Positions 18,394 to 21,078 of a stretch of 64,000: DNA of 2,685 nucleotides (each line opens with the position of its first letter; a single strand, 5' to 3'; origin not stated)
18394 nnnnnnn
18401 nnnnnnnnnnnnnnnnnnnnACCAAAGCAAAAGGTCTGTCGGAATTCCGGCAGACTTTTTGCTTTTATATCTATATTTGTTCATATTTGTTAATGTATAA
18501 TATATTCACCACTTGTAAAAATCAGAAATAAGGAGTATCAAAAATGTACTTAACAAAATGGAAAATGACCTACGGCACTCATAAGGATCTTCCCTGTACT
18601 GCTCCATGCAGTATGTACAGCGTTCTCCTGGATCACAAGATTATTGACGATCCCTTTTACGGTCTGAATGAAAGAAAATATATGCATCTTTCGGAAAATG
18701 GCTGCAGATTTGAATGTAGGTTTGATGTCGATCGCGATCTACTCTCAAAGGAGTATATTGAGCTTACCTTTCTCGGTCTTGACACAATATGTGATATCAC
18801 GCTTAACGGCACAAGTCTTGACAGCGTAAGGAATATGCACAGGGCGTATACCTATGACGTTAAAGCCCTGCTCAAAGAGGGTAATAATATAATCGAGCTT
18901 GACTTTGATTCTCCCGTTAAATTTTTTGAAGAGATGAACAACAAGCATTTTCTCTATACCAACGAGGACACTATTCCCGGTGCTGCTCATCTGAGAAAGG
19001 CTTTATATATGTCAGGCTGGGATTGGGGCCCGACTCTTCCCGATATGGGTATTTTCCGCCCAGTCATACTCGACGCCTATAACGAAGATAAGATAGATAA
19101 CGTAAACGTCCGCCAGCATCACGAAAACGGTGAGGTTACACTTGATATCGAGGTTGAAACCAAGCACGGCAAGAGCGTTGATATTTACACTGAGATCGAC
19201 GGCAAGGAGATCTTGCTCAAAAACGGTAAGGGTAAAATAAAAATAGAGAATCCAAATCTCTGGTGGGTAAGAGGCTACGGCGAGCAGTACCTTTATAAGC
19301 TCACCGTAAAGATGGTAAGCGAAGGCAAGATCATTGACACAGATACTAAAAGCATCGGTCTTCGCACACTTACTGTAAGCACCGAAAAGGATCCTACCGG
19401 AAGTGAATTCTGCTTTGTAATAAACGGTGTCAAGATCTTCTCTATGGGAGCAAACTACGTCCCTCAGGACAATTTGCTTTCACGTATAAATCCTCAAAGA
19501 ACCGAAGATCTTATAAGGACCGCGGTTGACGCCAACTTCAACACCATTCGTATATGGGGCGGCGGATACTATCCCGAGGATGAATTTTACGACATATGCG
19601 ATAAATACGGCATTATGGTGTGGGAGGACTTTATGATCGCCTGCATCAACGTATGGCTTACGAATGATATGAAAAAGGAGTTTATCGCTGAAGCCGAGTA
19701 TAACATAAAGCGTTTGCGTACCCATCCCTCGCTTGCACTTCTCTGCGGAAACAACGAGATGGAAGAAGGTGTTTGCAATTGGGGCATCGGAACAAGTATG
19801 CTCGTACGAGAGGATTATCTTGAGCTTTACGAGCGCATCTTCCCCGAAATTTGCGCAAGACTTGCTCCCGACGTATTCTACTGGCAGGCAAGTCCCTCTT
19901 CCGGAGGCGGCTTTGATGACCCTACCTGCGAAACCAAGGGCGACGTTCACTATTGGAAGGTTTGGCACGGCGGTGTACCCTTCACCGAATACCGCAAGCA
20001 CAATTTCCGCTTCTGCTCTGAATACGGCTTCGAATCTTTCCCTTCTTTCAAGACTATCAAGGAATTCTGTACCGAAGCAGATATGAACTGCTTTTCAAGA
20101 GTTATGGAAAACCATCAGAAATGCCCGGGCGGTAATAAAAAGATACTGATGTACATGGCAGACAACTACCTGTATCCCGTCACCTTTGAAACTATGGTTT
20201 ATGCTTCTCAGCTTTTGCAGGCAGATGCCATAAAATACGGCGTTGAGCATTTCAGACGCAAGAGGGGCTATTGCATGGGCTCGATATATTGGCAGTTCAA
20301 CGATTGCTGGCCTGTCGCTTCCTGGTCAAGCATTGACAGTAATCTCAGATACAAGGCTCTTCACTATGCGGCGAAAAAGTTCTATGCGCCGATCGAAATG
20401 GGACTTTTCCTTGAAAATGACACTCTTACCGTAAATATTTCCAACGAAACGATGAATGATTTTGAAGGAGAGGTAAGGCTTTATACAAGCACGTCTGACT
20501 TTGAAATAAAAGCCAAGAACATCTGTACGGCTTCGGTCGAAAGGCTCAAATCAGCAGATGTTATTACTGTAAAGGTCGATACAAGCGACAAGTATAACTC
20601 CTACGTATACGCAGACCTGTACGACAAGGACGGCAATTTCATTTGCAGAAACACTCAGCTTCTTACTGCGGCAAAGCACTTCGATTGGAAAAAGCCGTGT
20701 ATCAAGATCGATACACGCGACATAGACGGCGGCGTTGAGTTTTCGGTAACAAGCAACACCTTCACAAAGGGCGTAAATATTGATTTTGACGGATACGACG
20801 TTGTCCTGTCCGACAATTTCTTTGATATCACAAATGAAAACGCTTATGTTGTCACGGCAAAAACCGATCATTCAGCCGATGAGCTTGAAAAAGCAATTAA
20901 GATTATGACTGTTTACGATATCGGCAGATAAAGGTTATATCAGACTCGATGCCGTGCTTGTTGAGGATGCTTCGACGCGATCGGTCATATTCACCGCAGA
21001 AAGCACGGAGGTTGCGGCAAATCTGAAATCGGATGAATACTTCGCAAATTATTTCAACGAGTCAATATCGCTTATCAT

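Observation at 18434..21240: The beta-mannosidase gene sits in the slot of a deleted paralog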

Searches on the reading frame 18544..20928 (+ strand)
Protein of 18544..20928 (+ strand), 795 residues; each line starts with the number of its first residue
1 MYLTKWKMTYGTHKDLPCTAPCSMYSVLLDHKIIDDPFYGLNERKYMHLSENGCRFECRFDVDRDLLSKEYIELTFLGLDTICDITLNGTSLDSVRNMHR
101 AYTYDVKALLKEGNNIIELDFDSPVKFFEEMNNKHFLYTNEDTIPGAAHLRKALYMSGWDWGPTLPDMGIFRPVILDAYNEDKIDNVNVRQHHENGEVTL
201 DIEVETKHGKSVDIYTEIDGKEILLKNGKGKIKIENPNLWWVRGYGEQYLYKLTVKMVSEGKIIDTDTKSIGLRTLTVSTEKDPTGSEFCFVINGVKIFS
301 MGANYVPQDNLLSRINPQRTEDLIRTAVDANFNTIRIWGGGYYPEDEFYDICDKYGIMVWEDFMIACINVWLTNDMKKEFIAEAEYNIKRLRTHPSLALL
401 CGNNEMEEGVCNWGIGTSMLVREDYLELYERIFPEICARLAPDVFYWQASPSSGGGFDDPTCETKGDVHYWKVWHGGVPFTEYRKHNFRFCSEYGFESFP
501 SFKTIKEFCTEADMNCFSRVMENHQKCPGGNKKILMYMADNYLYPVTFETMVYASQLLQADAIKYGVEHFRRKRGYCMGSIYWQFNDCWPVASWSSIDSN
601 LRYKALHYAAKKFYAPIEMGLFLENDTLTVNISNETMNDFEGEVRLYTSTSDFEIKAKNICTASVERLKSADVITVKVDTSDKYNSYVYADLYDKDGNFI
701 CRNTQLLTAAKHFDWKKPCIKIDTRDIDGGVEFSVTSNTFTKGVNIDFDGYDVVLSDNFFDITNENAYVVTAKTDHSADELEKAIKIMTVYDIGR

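Call 8: search_protein_families(library=pfam, proteins=[window:18544-20928:+], max_evalue=0.01)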
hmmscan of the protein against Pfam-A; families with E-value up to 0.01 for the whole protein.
window:18544-20928:+ (795 aa): 5 families
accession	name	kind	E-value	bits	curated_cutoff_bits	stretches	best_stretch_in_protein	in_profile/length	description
PF22666.2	Glyco_hydro_2_N2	-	4.4e-44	150.9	27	1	6-172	1-167/167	Glycosyl hydrolase 2 galactose-binding domain-like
PF17753.7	Ig_mannosidase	-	3e-14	52.9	22.6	1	716-793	2-81/81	Ig-fold domain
PF00703.27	Glyco_hydro_2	-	2.8e-12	47.8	23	1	191-274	29-109/109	Glycosyl hydrolases family 2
PF17786.7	Mannosidase_ig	-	6.8e-08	33.4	23.4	1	627-712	2-91/91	Mannosidase Ig/CBM-like domain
PF02836.23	Glyco_hydro_2_C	-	0.0019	17.8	21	1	324-397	42-127/302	Glycosyl hydrolases family 2, TIM barrel domain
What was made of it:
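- On GH2 beta-mannosidase (the gene at 18544-20931): Pfam PF22666, PF00703, PF17786 and PF17753 all score above their cut-offs (call 8).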

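Call 13: find_related_loci(query=window:18544-20928:+, collection=genome_contigs, flank=10000)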
Query window:18544-20928:+ (795 aa) in genome_contigs; peptide patterns used: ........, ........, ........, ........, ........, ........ (x = any residue, [..] = any of these).
598 stretches matched a pattern (row limit reached: there are more); 594 encode a relative of the query (tblastn E <= 1e-3); the best 80 are kept; 80 distinct loci.
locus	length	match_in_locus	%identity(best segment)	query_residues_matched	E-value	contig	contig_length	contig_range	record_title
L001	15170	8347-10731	75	1-795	0e+0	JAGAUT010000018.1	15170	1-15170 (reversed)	MAG: Clostridia bacterium isolate RGIG8792 Water_deer_Colon.Co__c311826, whole genome shotgun sequence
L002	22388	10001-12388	75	1-795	0e+0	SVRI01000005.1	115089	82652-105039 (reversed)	MAG: Oscillospiraceae bacterium isolate SIG639 NODE_752_length_115089_cov_3.870279, whole genome shotgun sequence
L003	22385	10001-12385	71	1-795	0e+0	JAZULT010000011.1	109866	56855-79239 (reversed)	MAG: Clostridia bacterium isolate T1900044904_TS20190370.MAGScoT_cleanbin_000021 SGB_3304_k141_38799, whole genome shotg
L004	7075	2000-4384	68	1-795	0e+0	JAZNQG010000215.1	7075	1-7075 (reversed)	MAG: Clostridia bacterium isolate T1900044827_TS20190293.MAGScoT_cleanbin_000007 SGB_2879_k141_287594, whole genome shot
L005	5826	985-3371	71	1-795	0e+0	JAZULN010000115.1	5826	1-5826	MAG: Clostridia bacterium isolate T1900044908_TS20190374.MAGScoT_cleanbin_000006 SGB_3310_k141_219689, whole genome shot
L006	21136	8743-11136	64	1-795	0e+0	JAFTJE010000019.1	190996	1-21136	MAG: Clostridia bacterium isolate RGIG3867 Roe_deer_Cecum-1__c63538, whole genome shotgun sequence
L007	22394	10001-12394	64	1-795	0e+0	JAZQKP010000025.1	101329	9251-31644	MAG: Eubacteriales bacterium isolate T1900044614_TS20190080.MAGScoT_cleanbin_000014 SGB_829_k141_1424898, whole genome s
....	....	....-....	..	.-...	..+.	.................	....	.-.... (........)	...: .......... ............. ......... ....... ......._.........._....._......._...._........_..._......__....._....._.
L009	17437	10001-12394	64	1-795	0e+0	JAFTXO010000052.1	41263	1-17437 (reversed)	MAG: Clostridia bacterium isolate RGIG4241 Roe_deer_Colon-4__c457856, whole genome shotgun sequence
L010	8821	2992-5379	62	1-795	0e+0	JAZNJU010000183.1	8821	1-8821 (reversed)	MAG: Clostridia bacterium isolate T1900044679_TS20190145.MAGScoT_cleanbin_000010 SGB_1662_k141_601829, whole genome shot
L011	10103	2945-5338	63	1-795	0e+0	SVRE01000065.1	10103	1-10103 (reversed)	MAG: Oscillospiraceae bacterium isolate SIG635 NODE_29685_length_10103_cov_1.650762, whole genome shotgun sequence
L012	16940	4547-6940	63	1-795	0e+0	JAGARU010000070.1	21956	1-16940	MAG: Clostridia bacterium isolate RGIG8715 Water_deer_Colon-4__c161346, whole genome shotgun sequence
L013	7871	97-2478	64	1-793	0e+0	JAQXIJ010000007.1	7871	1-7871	MAG: Bacillota bacterium isolate SUG1222 k141_6773413, whole genome shotgun sequence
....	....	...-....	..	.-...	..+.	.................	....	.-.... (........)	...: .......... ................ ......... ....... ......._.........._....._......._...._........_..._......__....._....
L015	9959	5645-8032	62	1-793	0e+0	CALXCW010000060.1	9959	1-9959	MAG: uncultured Oscillospiraceae bacterium isolate BRZ_DL__bin29 genome assembly, contig: BRZ_DL__NODE_9391_length_9959_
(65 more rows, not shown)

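Call 14: find_encoding_contigs(protein=window:18544-20928:+, flank=10000, max_places=10)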
Protein window:18544-20928:+ (795 aa): 7 contigs read that carry it; 5 places shown.
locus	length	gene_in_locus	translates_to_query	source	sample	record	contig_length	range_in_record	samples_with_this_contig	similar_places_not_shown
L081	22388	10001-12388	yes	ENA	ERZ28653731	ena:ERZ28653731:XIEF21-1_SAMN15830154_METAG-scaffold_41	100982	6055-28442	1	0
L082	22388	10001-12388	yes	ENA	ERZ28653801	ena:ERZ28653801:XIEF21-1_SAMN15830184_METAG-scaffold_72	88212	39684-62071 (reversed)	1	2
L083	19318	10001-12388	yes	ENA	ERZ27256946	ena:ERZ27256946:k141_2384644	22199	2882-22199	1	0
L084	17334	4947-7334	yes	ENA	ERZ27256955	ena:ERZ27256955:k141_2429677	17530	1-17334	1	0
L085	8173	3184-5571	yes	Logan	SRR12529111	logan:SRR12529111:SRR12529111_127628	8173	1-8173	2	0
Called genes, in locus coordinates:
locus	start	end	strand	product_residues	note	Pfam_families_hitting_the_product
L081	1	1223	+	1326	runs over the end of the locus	PF00395:SLH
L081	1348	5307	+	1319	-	PF00395:SLH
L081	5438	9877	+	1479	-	PF00395:SLH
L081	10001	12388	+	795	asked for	PF22666:Glyco_hydro_2_N2, PF00703:Glyco_hydro_2, PF17786:Mannosidase_ig (weak), PF17753:Ig_mannosidase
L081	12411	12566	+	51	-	-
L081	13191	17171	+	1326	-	PF00395:SLH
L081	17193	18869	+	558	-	PF02557:VanY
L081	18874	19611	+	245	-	PF01128:IspD, PF12804:NTP_transf_3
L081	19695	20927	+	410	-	PF03952:Enolase_N, PF00113:Enolase_C, PF13378:MR_MLE_C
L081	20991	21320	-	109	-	PF02481:DNA_processg_A (faint), PF12694:cpYpsA (faint)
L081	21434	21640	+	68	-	PF13443:HTH_26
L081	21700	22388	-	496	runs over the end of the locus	-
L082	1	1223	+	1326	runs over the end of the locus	PF00395:SLH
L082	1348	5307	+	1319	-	PF00395:SLH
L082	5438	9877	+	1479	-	PF00395:SLH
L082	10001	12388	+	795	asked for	PF22666:Glyco_hydro_2_N2, PF00703:Glyco_hydro_2, PF17786:Mannosidase_ig (weak), PF17753:Ig_mannosidase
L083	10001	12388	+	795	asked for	PF22666:Glyco_hydro_2_N2, PF00703:Glyco_hydro_2, PF17786:Mannosidase_ig (weak), PF17753:Ig_mannosidase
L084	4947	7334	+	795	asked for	PF22666:Glyco_hydro_2_N2, PF00703:Glyco_hydro_2, PF17786:Mannosidase_ig (weak), PF17753:Ig_mannosidase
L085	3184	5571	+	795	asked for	PF22666:Glyco_hydro_2_N2, PF00703:Glyco_hydro_2, PF17786:Mannosidase_ig (weak), PF17753:Ig_mannosidase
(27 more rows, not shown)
